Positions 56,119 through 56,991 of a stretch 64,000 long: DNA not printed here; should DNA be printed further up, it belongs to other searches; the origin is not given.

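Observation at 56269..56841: Cytoplasmic protein made almost entirely of about 22 GDV(S/T)NIx heptads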

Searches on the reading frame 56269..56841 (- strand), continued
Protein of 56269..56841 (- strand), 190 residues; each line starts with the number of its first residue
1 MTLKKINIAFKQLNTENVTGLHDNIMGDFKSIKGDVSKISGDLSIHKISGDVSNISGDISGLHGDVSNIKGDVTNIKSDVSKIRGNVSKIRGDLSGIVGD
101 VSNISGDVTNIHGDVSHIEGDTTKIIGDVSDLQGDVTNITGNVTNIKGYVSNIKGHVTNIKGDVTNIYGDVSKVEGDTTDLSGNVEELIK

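Call 26: search_protein_families(library=pfam, proteins=[P0036, P0038, P0039, P0046, P0056, P0137, P0090, P0112, P0048, P0045], max_evalue=0.0001)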
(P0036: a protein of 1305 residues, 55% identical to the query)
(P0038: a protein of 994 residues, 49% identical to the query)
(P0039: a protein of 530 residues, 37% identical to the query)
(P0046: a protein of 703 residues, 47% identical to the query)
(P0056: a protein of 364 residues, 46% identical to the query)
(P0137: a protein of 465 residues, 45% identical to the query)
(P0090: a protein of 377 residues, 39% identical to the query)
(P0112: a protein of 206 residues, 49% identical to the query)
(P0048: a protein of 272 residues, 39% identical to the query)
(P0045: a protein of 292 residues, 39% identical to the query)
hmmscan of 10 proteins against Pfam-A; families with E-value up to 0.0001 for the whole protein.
P0036 (1305 aa): 10 families
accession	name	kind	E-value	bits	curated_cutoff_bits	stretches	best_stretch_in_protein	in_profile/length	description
PF07889.17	DUF1664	-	5.2e-15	56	34.6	0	786-853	55-122/124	Protein of unknown function (DUF1664)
PF06009.19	Laminin_II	-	1.3e-14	54.8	33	0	904-992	5-96/138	Laminin Domain II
PF04728.18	LPP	-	7.7e-12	45.8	29.1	0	966-996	1-31/53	Lipoprotein leucine-zipper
PF04513.17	Baculo_PEP_C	-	3.9e-11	43.6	38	0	876-997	4-124/140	Baculovirus polyhedron envelope protein, PEP, C terminus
PF20808.2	MINT_RAM7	-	8.5e-09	36.1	108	0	579-687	3-108/110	Msx2-interacting protein, RAM7 domain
PF23991.1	DUF7310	-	5.4e-08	33.7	40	0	955-1003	27-75/83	Coiled-coil region of unknown function (DUF7310)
PF05377.16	FlaC_arch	-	3.6e-06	27.7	27.8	0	947-984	3-40/55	Flagella accessory protein C (FlaC)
PF10473.14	CENP-F_leu_zip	-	5.9e-06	26.8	34.5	0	928-1005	15-92/140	Leucine-rich repeats of kinetochore protein Cenp-F/LEK1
PF08700.17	VPS51_Exo84_N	-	1.4e-05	25.6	24.2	0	962-984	62-84/87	Vps51/EXO84/COG1 N-terminal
PF16888.10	YwqH-like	-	4.7e-05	24.1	33.7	0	927-985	67-122/123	YwqH-like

P0038 (994 aa): 5 families
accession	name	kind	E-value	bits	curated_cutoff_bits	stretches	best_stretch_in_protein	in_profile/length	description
PF04728.18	LPP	-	4e-13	49.9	29.1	0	626-655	5-34/53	Lipoprotein leucine-zipper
PF04513.17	Baculo_PEP_C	-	1.4e-11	45.1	38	1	804-889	39-121/140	Baculovirus polyhedron envelope protein, PEP, C terminus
PF07889.17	DUF1664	-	2.5e-11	44.1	34.6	0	827-887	61-121/124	Protein of unknown function (DUF1664)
PF06009.19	Laminin_II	-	6.4e-05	23.4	33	0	832-914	10-95/138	Laminin Domain II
PF20808.2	MINT_RAM7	-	7.5e-05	23.4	108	0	810-911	5-109/110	Msx2-interacting protein, RAM7 domain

P0039 (530 aa): 1 family
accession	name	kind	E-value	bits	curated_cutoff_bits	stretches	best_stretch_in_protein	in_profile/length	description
PF02349.20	MSG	-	1.3e-06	28.9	22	0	440-473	6-40/76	Major surface glycoprotein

P0046 (703 aa): 0 families

P0056 (364 aa): 5 families
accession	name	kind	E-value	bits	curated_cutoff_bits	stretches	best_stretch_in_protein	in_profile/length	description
PF04513.17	Baculo_PEP_C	-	1.7e-08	35.1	38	1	159-267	21-126/140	Baculovirus polyhedron envelope protein, PEP, C terminus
PF06103.16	DUF948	-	7.5e-06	26.5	37.2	0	233-292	25-84/89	Bacterial protein of unknown function (DUF948)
PF04728.18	LPP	-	9.8e-06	26.3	29.1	0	250-274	2-26/53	Lipoprotein leucine-zipper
PF20808.2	MINT_RAM7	-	1.5e-05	25.7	108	1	160-250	21-109/110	Msx2-interacting protein, RAM7 domain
PF07889.17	DUF1664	-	3.8e-05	24.2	34.6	0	209-287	43-119/124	Protein of unknown function (DUF1664)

P0137 (465 aa): 0 families

P0090 (377 aa): 1 family
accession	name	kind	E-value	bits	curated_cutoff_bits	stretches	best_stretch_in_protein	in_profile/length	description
PF04513.17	Baculo_PEP_C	-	1e-05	26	38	1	62-152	40-121/140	Baculovirus polyhedron envelope protein, PEP, C terminus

P0112 (206 aa): 3 families
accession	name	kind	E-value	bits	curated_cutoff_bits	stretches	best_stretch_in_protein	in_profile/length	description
PF04728.18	LPP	-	2.7e-06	28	29.1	0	73-103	3-33/53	Lipoprotein leucine-zipper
PF07889.17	DUF1664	-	1.5e-05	25.5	34.6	0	15-68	67-120/124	Protein of unknown function (DUF1664)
PF06009.19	Laminin_II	-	5.5e-05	23.6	33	0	51-155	5-104/138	Laminin Domain II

P0048 (272 aa): 0 families

P0045 (292 aa): 0 families
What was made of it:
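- On Baculovirus PEP C-terminal (PF04513) / DUF1664 (PF07889): The matches are confined to heptad segments and recur in all heptad-array proteins whatever their architecture (call 26).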

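Call 28: search_dna_similar(query=window:56269-56841:-, collection=phages, mode=protein, max_rows=25)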
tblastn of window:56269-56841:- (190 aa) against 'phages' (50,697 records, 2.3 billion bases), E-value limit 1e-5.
Records with a match: 67; places in all: 135; records where one place covers at least 80% of the query: 11.
Best place of each record, by identity: <60% 67.
By first word of the organism name: Bacillus 54; Aeromonas 7; Lactobacillus 4; Caudoviricetes 1; Bacteriophage 1.
By host as written in the record: Bacillus subtilis 18; Bacillus subtilis BEST7003 8; Aeromonas hydrophila 7; Bacillus subtilis KACC 17797 3; - 2; Bacillus subtilis ATCC 15245 2; Bacillus subtilis Goe3 2; Bacillus subtilis (natto) 2; and 17 more.
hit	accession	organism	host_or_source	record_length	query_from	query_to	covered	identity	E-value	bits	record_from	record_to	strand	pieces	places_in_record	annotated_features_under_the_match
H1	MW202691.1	Caudoviricetes sp.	Manatee Spring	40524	3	190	99%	31.9%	3e-17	163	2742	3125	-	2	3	hypothetical protein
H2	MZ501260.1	Bacillus phage 010DV004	Bacillus subtilis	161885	5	167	86%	29.2%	8e-8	57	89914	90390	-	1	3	177: tail protein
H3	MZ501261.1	Bacillus phage 010DV005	Bacillus subtilis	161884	5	167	86%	29.2%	8e-8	57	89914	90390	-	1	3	177: tail protein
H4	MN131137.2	Aeromonas phage D6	Aeromonas hydrophila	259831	26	186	85%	28.7%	4e-7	55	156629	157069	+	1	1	putative YadA-like protein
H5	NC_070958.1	Aeromonas phage D6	Aeromonas hydrophila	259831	26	186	85%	28.7%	4e-7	55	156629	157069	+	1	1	putative YadA-like protein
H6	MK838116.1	Aeromonas phage LAh10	Aeromonas hydrophila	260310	42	186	76%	31.1%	2e-7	56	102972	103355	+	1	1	putative YadA-like protein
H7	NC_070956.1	Aeromonas phage LAh10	Aeromonas hydrophila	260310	42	186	76%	31.1%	2e-7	56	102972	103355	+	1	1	putative YadA-like protein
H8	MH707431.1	Bacillus phage BSP14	Bacillus subtilis ATCC 14593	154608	33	178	77%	30.8%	7e-8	57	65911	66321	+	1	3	putative minor capsid protein I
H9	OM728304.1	Bacillus phage vB_BsuM-Goe27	Bacillus subtilis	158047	33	176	76%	31.3%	3e-9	61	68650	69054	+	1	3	hypothetical protein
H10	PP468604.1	Bacillus phage BvP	Bacillus velezensis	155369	33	176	76%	31.3%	1e-8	59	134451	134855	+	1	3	hypothetical protein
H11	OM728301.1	Bacillus phage vB_BsuM-Goe20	Bacillus subtilis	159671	33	176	76%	31.3%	1e-8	59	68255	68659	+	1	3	hypothetical protein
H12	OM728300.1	Bacillus phage vB_BsuM-Goe17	Bacillus subtilis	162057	33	182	79%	28.7%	2e-9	62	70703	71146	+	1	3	hypothetical protein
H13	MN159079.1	Aeromonas phage D9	Aeromonas hydrophila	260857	42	186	76%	29.1%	1e-6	54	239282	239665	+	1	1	hypothetical protein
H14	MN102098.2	Aeromonas phage D3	Aeromonas hydrophila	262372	42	186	76%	29.1%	1e-6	54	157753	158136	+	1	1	putative YadA-like protein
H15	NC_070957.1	Aeromonas phage D3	Aeromonas hydrophila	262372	42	186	76%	29.1%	1e-6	54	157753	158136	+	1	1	putative YadA-like protein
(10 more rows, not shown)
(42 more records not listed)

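Call 31: get_annotated_region(hit=H1, flank=6000)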
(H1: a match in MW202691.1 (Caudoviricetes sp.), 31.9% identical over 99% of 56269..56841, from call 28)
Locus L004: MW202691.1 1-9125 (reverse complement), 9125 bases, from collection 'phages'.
description: Podoviridae sp. isolate ctkAd229, complete genome.
organism: Caudoviricetes sp. (NCBI taxid 2832643)
taxonomy: Viruses; Duplodnaviria; Heunggongvirae; Uroviricota; Caudoviricetes
host: -; source: Manatee Spring; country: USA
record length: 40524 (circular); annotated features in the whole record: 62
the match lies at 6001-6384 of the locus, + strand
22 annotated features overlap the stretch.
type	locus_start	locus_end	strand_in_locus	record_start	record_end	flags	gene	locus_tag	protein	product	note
CDS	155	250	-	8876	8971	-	-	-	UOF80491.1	hypothetical protein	-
CDS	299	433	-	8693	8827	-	-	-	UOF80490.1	hypothetical protein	-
CDS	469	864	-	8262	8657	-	-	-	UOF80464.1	putative antitoxin of bacterial toxin-antitoxin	-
CDS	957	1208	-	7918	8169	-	-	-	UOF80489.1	hypothetical protein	-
CDS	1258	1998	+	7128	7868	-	-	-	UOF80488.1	hypothetical protein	-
CDS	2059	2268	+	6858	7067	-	-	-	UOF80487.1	hypothetical protein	-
CDS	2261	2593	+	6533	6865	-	-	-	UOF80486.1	hypothetical protein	-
CDS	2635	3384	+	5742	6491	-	-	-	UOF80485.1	hypothetical protein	-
CDS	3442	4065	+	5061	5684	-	-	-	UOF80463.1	hypothetical protein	-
CDS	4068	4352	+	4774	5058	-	-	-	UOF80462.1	putative single-stranded DNA-binding protein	-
CDS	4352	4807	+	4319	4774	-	-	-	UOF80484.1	hypothetical protein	-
CDS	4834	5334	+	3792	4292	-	-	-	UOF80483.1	proteiN/DNA complex catalytic motif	-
CDS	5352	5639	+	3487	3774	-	-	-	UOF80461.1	hypothetical protein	-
CDS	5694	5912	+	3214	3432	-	-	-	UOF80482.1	hypothetical protein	-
CDS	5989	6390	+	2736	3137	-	-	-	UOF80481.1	hypothetical protein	-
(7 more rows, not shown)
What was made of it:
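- Small homologs lie among early/replication genes of a phage, next to an SSB gene (call 31).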

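Call 34: find_related_loci(query=window:56269-56841:-, collection=genome_contigs, flank=6000)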
Query window:56269-56841:- (190 aa) in genome_contigs; peptide patterns used: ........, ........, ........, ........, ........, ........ (x = any residue, [..] = any of these).
120 stretches matched a pattern; 11 encode a relative of the query (tblastn E <= 1e-3); 10 distinct loci.
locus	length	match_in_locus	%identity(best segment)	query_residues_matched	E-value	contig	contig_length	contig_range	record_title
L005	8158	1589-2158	99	1-190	2e-112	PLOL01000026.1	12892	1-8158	MAG: Patescibacteria group bacterium isolate bog_1341 73.20120700_S3X.70_contig_11494, whole genome shotgun sequence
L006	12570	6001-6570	67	1-190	9e-77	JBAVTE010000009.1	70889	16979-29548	MAG: Minisyncoccia bacterium isolate MFD03852_ilm_asm_bin17 k127_174676, whole genome shotgun sequence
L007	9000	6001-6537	66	11-189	3e-70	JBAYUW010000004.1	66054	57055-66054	MAG: Candidatus Paceibacterota bacterium isolate SO_2016_LW3_45 scaffold00626_LW162_2016, whole genome shotgun sequence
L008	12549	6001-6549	66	12-189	8e-70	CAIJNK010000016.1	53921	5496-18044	uncultured bacterium isolate AlinenLipids_bin-6017 genome assembly, contig: bin-6017:16/22, whole genome shotgun sequenc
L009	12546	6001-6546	65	9-190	9e-69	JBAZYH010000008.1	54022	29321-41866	MAG: Candidatus Paceibacterota bacterium isolate SO_2017_GW1_76 NODE_3151_length_54022_cov_1.867687_OW334_2017, whole ge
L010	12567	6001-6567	56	1-190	1e-59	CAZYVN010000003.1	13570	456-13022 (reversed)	MAG TPA_asm: uncultured Candidatus Saccharibacteria bacterium isolate binchicken_co185_161 genome assembly, contig: NODE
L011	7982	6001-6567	53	1-190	4e-56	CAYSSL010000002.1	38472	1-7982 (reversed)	MAG TPA_asm: uncultured Candidatus Saccharibacteria bacterium isolate SRP286056_co2_136 genome assembly, contig: NODE_13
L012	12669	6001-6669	51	4-188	1e-53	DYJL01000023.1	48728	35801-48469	MAG TPA_asm: Nitrospira japonica isolate FI88_42_154 Afr_mines_FI88_302_length_48728_cov_88_820496, whole genome shotgun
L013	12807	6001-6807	55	11-190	5e-50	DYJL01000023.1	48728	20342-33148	MAG TPA_asm: Nitrospira japonica isolate FI88_42_154 Afr_mines_FI88_302_length_48728_cov_88_820496, whole genome shotgun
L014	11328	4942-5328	67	76-190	1e-41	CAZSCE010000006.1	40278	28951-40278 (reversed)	MAG TPA_asm: uncultured Candidatus Saccharibacteria bacterium isolate SRP272421_co1_693 genome assembly, contig: NODE_18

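Call 41: find_homologous_proteins(query=A1, max_evalue=1e-10)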
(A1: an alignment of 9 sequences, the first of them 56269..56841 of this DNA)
Query A1 (9 sequences) (190 aa, profile of the alignment): 131 proteins with E <= 1e-10 among 8000 candidates; the best 120 are listed.
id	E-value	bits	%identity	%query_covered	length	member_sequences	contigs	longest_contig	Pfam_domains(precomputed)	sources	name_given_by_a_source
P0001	1.3e-32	131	41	72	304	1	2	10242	-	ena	-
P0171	1.1e-31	128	54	51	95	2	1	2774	-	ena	-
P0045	9.6e-31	125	34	93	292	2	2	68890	-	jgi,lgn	jgi:uncharacterized protein YjbJ (UPF0337 family)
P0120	5.9e-30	122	41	93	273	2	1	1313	PF04728.19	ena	-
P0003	8.6e-30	122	47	77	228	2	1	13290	PF06009.20,PF07889.18,PF04728.19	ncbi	ncbi:MAG: hypothetical protein QW478_03085 [Candidatus Micrarchaeaceae archaeon]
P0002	1.7e-29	121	40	78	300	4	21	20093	-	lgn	-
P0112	2.5e-29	120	46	81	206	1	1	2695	PF07889.18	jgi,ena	-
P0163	2.4e-26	110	30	99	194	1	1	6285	-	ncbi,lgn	-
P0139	2.2e-25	107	43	70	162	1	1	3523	PF04513.18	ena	-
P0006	8.4e-24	102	53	49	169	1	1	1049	-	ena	-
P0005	1.2e-23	102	44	62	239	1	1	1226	-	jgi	jgi:hypothetical protein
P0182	1.4e-23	101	52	59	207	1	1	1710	-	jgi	jgi:hypothetical protein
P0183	7.9e-23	99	48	65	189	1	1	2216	PF04728.19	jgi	-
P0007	9.9e-22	95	48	58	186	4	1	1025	-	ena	-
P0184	1.7e-21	94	47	56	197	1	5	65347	-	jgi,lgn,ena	jgi:hypothetical protein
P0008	3.2e-20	90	39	79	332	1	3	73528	-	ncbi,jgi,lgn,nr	ncbi:MAG: hypothetical protein HQ530_04435 [Parcubacteria group bacterium]|nr:hypothetical protein [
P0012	1.0e-19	89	57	43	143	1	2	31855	-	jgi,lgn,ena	jgi:hypothetical protein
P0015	1.4e-18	85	58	39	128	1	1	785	PF04728.19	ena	-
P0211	2.1e-16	78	56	45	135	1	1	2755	PF04728.19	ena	-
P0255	2.7e-12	64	50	38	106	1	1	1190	PF04728.19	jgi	-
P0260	4.8e-12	64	29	51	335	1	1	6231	PF06009.20,PF04513.18,PF05911.17,PF10498.15,PF23649.2,PF07889.18,PF06160.18,PF24161.2,PF13166.13,PF24627.2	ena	-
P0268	1.3e-11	62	45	35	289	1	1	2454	PF10805.15,PF03895.22,PF05658.20,PF07889.18,PF05662.20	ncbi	ncbi:MAG TPA: YadA-like family protein, partial [Porticoccaceae bacterium]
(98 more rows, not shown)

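Call 46: search_solved_structures(query=A1, max_evalue=1, show_alignments=0)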
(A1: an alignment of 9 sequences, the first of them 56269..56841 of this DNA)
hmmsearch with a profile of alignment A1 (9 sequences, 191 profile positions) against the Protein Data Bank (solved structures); distinct sequences matched with E-value up to 1: 40.
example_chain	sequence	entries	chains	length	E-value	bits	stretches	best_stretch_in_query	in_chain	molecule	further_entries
4lin_A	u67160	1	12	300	3.8e-08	36.2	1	56-178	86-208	Tail needle protein gp26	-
8qox_B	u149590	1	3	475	7.6e-07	32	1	63-159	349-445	Conserved membrane protein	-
9eg6_A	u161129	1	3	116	7.8e-06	28.7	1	44-124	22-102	Caveolae-associated protein 1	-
6gaj_A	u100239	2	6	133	5.6e-05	25.9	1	30-144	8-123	Outer capsid protein sigma-1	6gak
2wpr_A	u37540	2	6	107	8.7e-05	25.2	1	88-179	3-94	TRIMERIC AUTOTRANSPORTER ADHESIN FRAGMENT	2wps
4qkv_A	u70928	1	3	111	0.00041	23.1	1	45-124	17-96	Polymerase I and transcript release factor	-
9egn_A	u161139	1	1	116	0.00041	23.1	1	44-124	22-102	Caveolae-associated protein 1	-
6gao_A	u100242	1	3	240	0.00064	22.4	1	30-186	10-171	Outer capsid protein sigma-1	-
9eiu_A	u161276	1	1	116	0.0021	20.8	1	45-173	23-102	Caveolae-associated protein 1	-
3jbh_A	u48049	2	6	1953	0.01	18.5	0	125-172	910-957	MYOSIN 2 HEAVY CHAIN STRIATED MUSCLE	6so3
6r1j_J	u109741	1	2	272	0.013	18.1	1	72-134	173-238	Uncharacterized protein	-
6h2d_P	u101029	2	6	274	0.013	18.1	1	72-134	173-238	AhlC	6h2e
4cgk_A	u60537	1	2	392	0.02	17.5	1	91-148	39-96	SECRETED 45 KDA PROTEIN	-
2yo3_A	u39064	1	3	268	0.021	17.5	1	102-167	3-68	GENERAL CONTROL PROTEIN GCN4, PUTATIVE INNER MEMBRANE PROTEIN, GENERAL CONTROL PROTEIN GCN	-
6htl_A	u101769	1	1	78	0.022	17.4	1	78-130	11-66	Phosphoprotein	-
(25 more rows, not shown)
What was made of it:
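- On Alpha-helical heptad coiled coil: All 40 PDB matches at E <= 1 are helical coiled coils, most of them homotrimers (call 46).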

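Call 50: find_encoding_contigs(protein=P0012, flank=5000, max_places=2)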
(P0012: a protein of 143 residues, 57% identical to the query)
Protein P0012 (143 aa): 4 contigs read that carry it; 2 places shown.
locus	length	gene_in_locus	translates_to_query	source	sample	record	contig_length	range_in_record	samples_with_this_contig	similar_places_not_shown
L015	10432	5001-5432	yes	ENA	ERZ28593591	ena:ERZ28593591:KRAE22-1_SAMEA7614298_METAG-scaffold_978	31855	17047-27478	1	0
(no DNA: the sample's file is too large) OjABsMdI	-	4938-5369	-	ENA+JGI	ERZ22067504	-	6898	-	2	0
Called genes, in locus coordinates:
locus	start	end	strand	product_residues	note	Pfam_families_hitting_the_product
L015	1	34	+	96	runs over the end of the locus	-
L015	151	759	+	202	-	-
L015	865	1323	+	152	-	-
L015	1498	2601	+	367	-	-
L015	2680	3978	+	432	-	PF13392:HNH_3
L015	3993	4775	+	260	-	-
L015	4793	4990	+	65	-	-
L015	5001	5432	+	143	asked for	-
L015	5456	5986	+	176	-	-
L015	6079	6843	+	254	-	-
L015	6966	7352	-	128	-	-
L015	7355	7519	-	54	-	-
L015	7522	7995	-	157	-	-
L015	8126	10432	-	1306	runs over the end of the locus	PF00176:SNF2-rel_dom, PF04851:ResIII, PF00271:Helicase_C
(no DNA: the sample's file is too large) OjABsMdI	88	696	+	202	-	-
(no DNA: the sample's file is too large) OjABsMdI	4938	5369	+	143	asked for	-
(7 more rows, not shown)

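Call 51: predict_structure(alignment_id=A2)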
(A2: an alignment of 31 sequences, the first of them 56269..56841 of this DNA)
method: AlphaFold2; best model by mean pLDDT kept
length: 190 residues; sequences in the alignment: 31
mean_pLDDT: 61.1   pTM: 0.32
mean pLDDT of the five models: 61.1, 58.0, 57.3, 52.0, 50.3
residues with pLDDT >= 90: 0; 70-90: 49; 50-70: 114; < 50: 27
segments of 3 or more residues with pLDDT < 50: 1-3, 5-7, 63-65, 70-72
pLDDT, mean of each block of 10 residues (from residue 1): 47 57 63 59 52 54 52 50 55 60 72 76 72 61 64 81 74 57 56
secondary structure, 60 per line:
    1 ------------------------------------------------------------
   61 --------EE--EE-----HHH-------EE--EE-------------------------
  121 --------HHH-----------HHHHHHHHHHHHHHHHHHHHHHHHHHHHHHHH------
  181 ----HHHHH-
elements in order: H143-174 H185-189
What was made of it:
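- On Alpha-helical heptad coiled coil: With alignment A2: pLDDT 61, mostly irregular (call 51).
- It is mostly irregular, with a helix only at 143-174 (call 51). The alignment-based AlphaFold2 model is mostly non-helical, though low-confidence (call 51).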

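Call 53: fold_search(model_id=the predicted structure, library=pdb)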
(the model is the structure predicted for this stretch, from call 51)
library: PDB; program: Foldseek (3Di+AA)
matches with E <= 10: 9; with E <= 0.001: 0
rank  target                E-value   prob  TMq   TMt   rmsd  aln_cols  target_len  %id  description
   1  4u3m_SM               1.7e+00  0.02  0.13  0.15  25.6       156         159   17  Crystal structure of Anisomycin bound to the yeast 80S ribosome (released 2014-10-22)
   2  4v88_Ah               2.8e+00  0.02  0.14  0.17  23.8       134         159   18  The structure of the eukaryotic ribosome at 3.0 A resolution. (released 2014-07-09)
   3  5tgm_SM               4.6e+00  0.02  0.14  0.17  23.8       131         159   18  Crystal structure of the S.cerevisiae 80S ribosome in complex with the A-site bound aminoacyl-tRNA analog ACCA-Pro (released 2017-01-18)
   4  8oi5_i                6.5e+00  0.01  0.13  0.20  31.6       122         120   15  Crystal structure of the Candida albicans 80S ribosome in complex with Paromomycin (2mM) (released 2024-10-09)
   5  8rve_Y                6.9e+00  0.05  0.18  0.34  23.6        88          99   16  Vimentin intermediate filament (released 2024-04-10)
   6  8rve_c                6.9e+00  0.05  0.18  0.23  23.6        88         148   16  Vimentin intermediate filament (released 2024-04-10)
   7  8rve_g                6.9e+00  0.05  0.18  0.18  23.6        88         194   16  Vimentin intermediate filament (released 2024-04-10)
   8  8rve_k                9.8e+00  0.04  0.18  0.16  23.6        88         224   16  Vimentin intermediate filament (released 2024-04-10)
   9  8rve_o                9.8e+00  0.04  0.18  0.14  23.6        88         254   16  Vimentin intermediate filament (released 2024-04-10)
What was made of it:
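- It matches nothing in the PDB (call 53).
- Tried and rejected: It gave a low-confidence model (call 51), and Foldseek against the PDB found nothing with it (call 53).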
